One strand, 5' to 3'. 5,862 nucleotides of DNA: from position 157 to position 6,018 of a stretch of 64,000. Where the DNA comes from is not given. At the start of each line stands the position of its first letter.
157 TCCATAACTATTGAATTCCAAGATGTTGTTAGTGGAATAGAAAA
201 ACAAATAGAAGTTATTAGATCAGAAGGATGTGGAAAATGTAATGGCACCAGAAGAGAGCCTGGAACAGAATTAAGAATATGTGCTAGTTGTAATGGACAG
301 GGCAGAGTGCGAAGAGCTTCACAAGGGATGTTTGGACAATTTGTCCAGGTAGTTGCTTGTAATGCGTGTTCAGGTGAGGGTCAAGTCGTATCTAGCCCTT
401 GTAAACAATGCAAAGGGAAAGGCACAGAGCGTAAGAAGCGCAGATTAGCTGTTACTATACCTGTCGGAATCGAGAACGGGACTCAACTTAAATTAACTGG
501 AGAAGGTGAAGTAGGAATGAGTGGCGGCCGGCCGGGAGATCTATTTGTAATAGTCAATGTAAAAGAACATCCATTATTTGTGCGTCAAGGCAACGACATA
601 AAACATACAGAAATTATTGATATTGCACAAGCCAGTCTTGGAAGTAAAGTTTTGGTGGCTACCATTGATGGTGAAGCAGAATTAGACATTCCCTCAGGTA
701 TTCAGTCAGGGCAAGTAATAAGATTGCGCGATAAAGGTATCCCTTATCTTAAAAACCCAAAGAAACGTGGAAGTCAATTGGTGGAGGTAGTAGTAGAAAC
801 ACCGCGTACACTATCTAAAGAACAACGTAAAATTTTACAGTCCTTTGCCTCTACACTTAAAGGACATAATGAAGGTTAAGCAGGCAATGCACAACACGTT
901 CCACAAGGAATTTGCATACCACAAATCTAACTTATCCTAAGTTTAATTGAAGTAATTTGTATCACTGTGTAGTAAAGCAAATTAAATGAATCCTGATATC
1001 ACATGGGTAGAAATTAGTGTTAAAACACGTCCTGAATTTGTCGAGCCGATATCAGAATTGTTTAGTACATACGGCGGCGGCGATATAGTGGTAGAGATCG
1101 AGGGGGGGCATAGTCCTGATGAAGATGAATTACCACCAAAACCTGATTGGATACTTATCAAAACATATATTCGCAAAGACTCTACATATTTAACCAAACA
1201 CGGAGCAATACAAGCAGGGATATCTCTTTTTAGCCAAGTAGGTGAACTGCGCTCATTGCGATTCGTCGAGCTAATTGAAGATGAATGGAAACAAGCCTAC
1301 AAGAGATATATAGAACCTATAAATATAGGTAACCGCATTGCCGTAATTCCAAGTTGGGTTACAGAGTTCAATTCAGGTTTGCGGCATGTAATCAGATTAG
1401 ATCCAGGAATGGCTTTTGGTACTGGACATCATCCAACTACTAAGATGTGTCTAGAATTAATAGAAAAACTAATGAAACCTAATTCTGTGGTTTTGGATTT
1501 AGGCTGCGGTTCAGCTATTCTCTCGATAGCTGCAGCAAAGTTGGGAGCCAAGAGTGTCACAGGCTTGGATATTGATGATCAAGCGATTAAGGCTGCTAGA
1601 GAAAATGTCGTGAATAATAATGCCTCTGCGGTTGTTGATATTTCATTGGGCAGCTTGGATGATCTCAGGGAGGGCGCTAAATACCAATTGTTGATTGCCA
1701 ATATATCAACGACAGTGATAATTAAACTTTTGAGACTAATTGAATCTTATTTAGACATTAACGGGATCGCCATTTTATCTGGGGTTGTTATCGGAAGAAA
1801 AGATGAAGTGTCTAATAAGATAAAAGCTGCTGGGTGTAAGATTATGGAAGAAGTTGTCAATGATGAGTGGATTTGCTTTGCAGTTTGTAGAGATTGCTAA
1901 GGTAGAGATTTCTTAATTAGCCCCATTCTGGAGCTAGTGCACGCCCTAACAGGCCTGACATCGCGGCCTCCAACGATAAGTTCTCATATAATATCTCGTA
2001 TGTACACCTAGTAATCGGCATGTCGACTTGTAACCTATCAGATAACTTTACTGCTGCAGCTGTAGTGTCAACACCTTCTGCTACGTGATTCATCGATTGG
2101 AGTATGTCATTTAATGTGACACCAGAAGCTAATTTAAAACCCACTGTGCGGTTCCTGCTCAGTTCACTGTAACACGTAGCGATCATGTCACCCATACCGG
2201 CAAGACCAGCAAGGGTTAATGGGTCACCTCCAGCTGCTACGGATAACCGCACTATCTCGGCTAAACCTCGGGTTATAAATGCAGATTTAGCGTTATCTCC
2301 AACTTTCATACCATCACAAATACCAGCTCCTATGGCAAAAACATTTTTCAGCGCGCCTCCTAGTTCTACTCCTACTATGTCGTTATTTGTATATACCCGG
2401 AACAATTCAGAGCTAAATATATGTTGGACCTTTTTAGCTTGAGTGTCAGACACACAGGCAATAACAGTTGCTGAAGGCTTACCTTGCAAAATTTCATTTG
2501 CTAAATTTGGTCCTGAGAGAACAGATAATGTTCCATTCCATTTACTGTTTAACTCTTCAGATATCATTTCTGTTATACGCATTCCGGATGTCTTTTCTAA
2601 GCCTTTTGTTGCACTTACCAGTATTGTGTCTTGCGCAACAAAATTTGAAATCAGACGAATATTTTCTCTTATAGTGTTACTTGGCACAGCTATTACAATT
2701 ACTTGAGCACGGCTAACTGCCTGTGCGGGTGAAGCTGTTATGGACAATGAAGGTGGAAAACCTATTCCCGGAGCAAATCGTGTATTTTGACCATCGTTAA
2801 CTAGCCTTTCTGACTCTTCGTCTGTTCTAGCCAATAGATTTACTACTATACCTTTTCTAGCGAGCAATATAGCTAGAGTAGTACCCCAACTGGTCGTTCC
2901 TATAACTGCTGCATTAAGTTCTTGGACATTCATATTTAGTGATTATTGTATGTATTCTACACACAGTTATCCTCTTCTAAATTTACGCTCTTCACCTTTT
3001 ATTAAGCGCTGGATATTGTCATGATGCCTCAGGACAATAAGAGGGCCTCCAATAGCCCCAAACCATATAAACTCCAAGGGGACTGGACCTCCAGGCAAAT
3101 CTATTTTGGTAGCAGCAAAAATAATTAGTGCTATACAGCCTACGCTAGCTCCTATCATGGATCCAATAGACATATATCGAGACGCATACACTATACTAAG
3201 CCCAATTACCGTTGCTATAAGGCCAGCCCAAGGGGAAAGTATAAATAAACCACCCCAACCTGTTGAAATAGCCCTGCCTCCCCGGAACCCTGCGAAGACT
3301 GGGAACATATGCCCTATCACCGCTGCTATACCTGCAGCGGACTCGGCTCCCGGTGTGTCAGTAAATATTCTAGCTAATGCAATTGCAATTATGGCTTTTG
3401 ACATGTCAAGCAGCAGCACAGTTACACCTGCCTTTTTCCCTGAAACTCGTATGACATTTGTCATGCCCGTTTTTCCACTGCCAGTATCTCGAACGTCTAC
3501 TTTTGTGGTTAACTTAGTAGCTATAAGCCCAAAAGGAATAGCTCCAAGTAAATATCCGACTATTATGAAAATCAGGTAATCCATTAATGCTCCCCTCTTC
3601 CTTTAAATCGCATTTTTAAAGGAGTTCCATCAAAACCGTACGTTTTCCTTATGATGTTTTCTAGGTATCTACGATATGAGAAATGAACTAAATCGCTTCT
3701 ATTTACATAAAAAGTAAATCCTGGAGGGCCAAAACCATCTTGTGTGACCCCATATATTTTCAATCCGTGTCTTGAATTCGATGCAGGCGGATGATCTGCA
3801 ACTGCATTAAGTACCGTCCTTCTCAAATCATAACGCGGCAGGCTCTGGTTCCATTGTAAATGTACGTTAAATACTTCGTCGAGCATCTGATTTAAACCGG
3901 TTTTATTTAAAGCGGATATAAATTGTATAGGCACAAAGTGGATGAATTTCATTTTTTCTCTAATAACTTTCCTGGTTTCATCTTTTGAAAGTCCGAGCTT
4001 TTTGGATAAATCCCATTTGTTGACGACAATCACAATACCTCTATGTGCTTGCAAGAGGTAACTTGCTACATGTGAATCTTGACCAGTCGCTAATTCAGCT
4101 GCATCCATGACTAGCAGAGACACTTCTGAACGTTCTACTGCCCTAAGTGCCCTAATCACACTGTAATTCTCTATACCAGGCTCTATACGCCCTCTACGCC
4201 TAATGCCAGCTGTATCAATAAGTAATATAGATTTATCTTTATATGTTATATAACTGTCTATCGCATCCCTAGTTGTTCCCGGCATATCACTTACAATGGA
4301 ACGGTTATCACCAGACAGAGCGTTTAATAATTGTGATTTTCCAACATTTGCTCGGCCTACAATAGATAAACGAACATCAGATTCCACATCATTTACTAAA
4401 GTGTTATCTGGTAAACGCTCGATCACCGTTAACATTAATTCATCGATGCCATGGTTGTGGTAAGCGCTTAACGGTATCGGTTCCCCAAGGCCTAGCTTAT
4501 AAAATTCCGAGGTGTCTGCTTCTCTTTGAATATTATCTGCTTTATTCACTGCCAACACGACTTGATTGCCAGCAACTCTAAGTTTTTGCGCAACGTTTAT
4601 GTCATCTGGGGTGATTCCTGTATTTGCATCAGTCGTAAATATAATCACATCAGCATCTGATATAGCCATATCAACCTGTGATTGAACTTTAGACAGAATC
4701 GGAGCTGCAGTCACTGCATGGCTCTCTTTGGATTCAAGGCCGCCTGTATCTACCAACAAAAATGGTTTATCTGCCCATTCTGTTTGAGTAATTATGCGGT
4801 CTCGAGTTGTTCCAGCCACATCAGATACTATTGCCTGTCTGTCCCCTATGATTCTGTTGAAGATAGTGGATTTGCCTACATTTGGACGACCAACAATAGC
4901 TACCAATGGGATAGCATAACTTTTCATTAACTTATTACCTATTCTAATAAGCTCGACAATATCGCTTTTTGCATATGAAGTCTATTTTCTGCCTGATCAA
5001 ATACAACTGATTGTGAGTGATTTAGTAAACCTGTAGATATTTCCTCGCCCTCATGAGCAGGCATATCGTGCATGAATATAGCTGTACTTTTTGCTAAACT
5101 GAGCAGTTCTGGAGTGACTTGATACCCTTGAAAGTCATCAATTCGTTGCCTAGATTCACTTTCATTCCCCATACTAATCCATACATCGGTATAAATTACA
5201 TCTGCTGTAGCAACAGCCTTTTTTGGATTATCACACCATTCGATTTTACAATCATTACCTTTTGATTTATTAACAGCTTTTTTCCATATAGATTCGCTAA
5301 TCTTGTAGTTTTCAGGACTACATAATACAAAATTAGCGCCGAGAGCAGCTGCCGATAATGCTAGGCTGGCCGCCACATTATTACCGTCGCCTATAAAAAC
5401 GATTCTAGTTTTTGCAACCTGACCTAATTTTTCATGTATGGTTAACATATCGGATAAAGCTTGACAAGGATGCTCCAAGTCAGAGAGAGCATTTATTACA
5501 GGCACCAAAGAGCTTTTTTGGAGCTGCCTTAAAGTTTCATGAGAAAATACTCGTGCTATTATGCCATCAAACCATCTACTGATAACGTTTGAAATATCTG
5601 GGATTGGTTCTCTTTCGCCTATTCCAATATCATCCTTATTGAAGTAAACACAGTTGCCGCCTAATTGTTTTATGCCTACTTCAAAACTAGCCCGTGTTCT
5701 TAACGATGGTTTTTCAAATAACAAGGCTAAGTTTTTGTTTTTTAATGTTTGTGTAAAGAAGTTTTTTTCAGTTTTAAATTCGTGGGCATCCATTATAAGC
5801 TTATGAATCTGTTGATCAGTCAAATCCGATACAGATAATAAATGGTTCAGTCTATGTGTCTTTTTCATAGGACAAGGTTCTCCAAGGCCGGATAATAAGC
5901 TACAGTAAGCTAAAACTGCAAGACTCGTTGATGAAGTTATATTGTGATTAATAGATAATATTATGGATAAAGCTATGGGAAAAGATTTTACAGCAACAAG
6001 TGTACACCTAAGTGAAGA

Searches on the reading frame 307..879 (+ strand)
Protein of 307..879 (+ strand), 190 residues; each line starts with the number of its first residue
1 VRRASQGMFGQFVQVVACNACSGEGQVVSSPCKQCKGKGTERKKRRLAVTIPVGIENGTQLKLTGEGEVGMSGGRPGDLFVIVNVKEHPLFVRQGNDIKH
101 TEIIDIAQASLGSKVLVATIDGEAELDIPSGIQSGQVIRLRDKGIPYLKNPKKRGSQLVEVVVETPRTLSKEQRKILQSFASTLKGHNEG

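Call 72: search_protein_families(library=pfam, proteins=[window:307-879:+], max_evalue=0.00001)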
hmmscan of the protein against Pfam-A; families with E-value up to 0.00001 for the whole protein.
window:307-879:+ (190 aa): 2 families
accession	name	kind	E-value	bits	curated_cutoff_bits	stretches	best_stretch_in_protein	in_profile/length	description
PF01556.23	DnaJ_C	-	7.9e-39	133.6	26.6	1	40-166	28-152/152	DnaJ C terminal domain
PF00684.25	DnaJ_CXXCXGXG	-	3.2e-07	30.9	32.7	1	3-39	29-65/65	DnaJ central domain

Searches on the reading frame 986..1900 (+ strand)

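Call 72: search_protein_families(library=pfam, proteins=[window:986-1900:+], max_evalue=0.00001)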
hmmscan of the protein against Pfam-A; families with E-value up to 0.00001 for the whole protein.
window:986-1900:+ (304 aa): 7 families
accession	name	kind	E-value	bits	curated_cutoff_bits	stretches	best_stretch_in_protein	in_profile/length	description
PF06325.19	PrmA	-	8.5e-70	236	22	1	6-300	1-293/296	Ribosomal protein L11 methyltransferase (PrmA)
PF05175.20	MTS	-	2.2e-10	40.9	23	1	158-239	23-105/170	Methyltransferase small domain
PF13847.12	Methyltransf_31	-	3.1e-10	40.4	27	1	164-274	2-117/145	Methyltransferase domain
PF13649.12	Methyltransf_25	-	3.1e-09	37.8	27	1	169-239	1-71/97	Methyltransferase domain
PF12847.13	Methyltransf_18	-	4.4e-07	30.5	27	1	156-291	5-140/151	Methyltransferase domain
PF08241.18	Methyltransf_11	-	1.1e-06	29.6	21.2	1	170-227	1-54/95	Methyltransferase domain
PF08242.18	Methyltransf_12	-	4.4e-06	27.8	30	0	170-239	1-72/98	Methyltransferase domain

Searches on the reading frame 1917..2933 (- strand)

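Call 72: search_protein_families(library=pfam, proteins=[window:1917-2933:-], max_evalue=0.00001)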
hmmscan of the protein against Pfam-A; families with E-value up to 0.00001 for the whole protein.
window:1917-2933:- (338 aa): 6 families
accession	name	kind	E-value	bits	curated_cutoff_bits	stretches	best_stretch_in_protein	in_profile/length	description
PF07479.19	NAD_Gly3P_dh_C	-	1.9e-53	180.9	25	1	185-325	1-141/142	NAD-dependent glycerol-3-phosphate dehydrogenase C-terminus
PF01210.29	NAD_Gly3P_dh_N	-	4.7e-42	144.1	23.1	1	9-163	3-155/158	NAD-dependent glycerol-3-phosphate dehydrogenase N-terminus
PF20618.3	GPD_NAD_C_bact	-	1.1e-19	71.1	27.6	1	245-309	1-64/66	Bacterial GPD, NAD-dependent C-terminal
PF02558.23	ApbA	-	1.2e-07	32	22.2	1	9-115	2-106/150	Ketopantoate reductase PanE/ApbA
PF03446.21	NAD_binding_2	-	2.7e-06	27.9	21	1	9-110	3-94/161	NAD binding domain of 6-phosphogluconate dehydrogenase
PF03807.23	F420_oxidored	-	8.6e-06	26.7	21.6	0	9-110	3-93/94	NADP oxidoreductase coenzyme F420-dependent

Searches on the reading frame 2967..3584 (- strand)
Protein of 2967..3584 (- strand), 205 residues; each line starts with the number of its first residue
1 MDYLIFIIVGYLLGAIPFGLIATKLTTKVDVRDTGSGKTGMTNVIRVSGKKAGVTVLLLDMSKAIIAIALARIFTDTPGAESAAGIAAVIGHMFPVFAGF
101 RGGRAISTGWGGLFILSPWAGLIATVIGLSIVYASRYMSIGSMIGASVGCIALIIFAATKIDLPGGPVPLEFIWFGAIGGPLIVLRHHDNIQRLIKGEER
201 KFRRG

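Call 72: search_protein_families(library=pfam, proteins=[window:2967-3584:-], max_evalue=0.00001)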
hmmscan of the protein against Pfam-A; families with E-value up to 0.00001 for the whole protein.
window:2967-3584:- (205 aa): 1 family
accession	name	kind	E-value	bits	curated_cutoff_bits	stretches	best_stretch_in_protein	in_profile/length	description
PF02660.20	G3P_acyltransf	-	1.5e-47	162.2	24.1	1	9-194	1-164/164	Glycerol-3-phosphate acyltransferase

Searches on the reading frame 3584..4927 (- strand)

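Call 72: search_protein_families(library=pfam, proteins=[window:3584-4927:-], max_evalue=0.00001)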
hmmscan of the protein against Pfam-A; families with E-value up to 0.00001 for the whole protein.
window:3584-4927:- (447 aa): 8 families
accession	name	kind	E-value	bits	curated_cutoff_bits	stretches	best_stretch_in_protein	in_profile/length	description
PF01926.29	MMR_HSR1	-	2.5e-53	179.4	21.9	2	187-304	2-113/113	50S ribosome-binding GTPase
PF02421.24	FeoB_N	-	7.9e-28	97.4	27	2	187-351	3-155/156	Ferrous iron transport protein B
PF14714.11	KH_dom-like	-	1.8e-21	76.6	27.3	1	366-442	5-81/81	KH-domain-like of EngA bacterial GTPase enzymes, C-terminal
PF00009.33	GTP_EFTU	-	1.1e-19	71.2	26.5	2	217-354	54-184/188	Elongation factor Tu GTP binding domain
PF00350.29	Dynamin_N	-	7.5e-11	42.8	27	0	47-128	94-165/168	Dynamin family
PF04548.22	AIG1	-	1.4e-09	38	27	0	10-118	4-109/212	AIG1 family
PF03193.22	RsgA_GTPase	-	2.4e-09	37.7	30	0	118-243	51-169/174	RsgA GTPase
PF00071.28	Ras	-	4.2e-07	30.1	21.6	0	187-353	2-157/162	Ras family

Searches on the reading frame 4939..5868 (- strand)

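Call 72: search_protein_families(library=pfam, proteins=[window:4939-5868:-], max_evalue=0.00001)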
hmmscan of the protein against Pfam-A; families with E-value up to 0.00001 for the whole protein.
window:4939-5868:- (309 aa): 2 families
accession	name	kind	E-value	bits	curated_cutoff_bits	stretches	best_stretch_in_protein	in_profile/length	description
PF00185.30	OTCace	-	2.7e-53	180.6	29.4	1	154-306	3-156/157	Aspartate/ornithine carbamoyltransferase, Asp/Orn binding domain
PF02729.26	OTCace_N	-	2.9e-45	154.4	29.9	1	9-146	2-148/148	Aspartate/ornithine carbamoyltransferase, carbamoyl-P binding domain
